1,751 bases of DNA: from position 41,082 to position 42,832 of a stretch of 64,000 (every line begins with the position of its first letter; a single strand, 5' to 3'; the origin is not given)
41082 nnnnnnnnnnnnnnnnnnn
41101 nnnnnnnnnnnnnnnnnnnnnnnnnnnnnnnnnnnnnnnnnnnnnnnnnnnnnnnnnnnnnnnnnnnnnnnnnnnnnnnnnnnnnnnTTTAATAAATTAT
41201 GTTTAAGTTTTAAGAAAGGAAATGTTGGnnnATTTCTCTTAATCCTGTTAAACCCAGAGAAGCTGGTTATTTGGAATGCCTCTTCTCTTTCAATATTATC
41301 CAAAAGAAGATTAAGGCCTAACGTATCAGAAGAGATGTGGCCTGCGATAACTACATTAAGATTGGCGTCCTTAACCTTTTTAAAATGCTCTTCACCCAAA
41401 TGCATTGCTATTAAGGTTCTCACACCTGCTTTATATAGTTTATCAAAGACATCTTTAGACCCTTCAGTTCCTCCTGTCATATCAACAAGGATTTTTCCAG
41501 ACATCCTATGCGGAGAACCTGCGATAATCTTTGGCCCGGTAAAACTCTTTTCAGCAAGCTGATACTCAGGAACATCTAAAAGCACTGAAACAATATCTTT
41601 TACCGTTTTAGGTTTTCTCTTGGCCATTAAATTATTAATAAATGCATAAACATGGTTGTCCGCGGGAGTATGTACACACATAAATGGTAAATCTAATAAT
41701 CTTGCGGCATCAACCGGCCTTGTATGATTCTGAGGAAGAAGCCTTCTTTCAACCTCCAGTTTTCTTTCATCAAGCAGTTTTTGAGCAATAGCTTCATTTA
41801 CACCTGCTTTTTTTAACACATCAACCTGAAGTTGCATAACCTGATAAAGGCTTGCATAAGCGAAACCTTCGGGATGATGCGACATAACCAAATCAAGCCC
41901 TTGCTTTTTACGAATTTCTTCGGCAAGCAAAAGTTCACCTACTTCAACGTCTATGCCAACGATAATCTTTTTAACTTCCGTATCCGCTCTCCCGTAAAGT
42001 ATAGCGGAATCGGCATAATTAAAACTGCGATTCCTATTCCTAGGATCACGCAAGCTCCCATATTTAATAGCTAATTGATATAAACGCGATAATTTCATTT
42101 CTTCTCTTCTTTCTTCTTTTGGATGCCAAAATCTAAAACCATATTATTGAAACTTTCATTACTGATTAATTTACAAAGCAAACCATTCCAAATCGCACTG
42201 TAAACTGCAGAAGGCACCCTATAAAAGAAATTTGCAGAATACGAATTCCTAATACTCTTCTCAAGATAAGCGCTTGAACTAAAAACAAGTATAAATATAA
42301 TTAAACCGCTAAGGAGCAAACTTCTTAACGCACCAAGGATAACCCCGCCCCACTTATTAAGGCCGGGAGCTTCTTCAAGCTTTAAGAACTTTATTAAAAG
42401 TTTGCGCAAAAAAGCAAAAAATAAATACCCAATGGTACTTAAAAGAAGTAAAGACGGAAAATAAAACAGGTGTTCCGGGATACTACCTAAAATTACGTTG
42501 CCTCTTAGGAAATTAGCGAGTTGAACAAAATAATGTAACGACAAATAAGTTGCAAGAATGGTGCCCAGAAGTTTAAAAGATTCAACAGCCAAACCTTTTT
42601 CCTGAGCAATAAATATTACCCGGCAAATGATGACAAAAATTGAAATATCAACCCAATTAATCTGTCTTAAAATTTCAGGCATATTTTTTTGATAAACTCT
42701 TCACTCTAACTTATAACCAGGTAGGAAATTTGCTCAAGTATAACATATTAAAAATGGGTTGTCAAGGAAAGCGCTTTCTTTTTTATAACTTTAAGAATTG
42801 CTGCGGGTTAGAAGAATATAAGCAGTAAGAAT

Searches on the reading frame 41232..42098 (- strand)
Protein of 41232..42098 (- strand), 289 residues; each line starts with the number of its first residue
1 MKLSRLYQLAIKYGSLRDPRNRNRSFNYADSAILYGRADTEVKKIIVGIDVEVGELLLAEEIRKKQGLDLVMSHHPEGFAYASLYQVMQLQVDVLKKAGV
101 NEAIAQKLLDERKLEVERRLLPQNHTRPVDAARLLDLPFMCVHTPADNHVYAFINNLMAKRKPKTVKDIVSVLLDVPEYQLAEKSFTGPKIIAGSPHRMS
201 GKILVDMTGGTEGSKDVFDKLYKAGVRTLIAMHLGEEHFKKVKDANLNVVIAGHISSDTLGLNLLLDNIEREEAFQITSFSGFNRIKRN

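Call 56: search_protein_families(library=pfam, proteins=[window:41232-42098:-], max_evalue=0.001)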
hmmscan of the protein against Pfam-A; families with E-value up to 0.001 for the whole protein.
window:41232-42098:- (289 aa): 1 family
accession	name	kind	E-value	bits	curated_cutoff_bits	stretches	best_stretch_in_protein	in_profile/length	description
PF01784.24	DUF34_NIF3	-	3e-07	30.8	23.4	0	192-273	162-241/256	Duf34/NIF3 (NGG1p interacting factor 3)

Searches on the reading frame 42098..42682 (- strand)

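Call 56: search_protein_families(library=pfam, proteins=[window:42098-42682:-], max_evalue=0.001)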
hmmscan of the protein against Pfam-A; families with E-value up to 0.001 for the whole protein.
window:42098-42682:- (195 aa): 1 family
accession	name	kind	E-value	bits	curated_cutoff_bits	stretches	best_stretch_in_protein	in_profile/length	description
PF02674.22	Colicin_V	-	2.5e-15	57.2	29.3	1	11-154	1-140/144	Colicin V production protein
